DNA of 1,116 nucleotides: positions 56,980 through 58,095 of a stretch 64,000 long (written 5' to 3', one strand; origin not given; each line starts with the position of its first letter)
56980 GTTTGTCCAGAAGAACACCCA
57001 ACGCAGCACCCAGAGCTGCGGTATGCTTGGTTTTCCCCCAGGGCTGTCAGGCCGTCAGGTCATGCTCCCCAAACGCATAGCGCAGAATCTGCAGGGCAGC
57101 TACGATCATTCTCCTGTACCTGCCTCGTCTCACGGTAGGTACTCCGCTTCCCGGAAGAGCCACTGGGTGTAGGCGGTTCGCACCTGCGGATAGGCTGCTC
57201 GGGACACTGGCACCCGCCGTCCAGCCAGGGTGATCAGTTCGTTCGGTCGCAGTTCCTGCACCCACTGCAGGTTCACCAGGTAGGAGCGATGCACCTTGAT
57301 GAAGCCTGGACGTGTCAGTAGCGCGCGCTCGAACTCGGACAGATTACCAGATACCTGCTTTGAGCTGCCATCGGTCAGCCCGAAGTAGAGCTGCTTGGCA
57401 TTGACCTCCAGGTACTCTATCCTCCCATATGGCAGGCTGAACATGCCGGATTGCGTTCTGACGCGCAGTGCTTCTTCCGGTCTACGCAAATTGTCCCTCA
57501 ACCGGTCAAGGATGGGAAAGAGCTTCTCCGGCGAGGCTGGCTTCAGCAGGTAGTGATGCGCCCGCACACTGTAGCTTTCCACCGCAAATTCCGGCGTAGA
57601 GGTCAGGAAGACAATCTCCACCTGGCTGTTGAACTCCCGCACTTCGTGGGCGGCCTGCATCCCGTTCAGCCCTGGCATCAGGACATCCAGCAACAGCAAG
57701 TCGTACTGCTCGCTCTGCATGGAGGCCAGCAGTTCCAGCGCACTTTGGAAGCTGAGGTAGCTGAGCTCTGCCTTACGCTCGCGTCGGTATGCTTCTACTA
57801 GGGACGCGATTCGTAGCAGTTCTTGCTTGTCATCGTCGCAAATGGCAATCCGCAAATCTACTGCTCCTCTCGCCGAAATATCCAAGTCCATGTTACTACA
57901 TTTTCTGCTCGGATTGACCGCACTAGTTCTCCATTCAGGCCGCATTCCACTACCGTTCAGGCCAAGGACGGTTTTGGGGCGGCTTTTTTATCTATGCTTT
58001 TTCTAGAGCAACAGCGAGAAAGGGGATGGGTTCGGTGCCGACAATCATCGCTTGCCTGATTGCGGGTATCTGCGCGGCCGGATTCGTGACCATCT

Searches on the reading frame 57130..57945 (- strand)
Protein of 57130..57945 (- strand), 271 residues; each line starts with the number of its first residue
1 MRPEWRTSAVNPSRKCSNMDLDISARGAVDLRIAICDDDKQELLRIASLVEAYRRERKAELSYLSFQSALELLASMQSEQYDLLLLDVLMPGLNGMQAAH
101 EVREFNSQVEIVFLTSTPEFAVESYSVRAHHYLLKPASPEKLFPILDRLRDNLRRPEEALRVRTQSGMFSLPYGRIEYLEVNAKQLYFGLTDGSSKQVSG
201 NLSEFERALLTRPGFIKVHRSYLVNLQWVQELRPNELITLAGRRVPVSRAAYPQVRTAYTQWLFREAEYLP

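Call 63: search_protein_families(library=pfam, proteins=[window:57130-57945:-], max_evalue=0.01)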
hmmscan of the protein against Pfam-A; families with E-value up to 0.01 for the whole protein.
window:57130-57945:- (271 aa): 2 families
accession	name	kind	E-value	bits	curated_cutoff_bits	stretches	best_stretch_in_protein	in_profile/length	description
PF00072.30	Response_reg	-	8.1e-17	61.8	30.2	1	33-143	1-107/111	Response regulator receiver domain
PF04397.21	LytTR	-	1.5e-13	51.2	22.6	1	167-258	2-96/98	LytTr DNA-binding domain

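Call 64: search_protein_families(library=phrogs, proteins=[window:57130-57945:-], max_evalue=0.01)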
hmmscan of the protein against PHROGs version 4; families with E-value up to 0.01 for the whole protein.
window:57130-57945:- (271 aa): 5 families
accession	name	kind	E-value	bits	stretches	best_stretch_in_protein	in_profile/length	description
phrog_8810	-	unknown function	3.5e-37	129.3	1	32-261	2-242/245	-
phrog_731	-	unknown function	5.3e-15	56.3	1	32-160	3-124/227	-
phrog_5982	-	unknown function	1.3e-12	47.4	1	34-156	872-991/1030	-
phrog_37855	-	unknown function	0.00034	20.7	1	32-142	7-120/278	-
phrog_20458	-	unknown function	0.0007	18.9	1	68-151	732-818/829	-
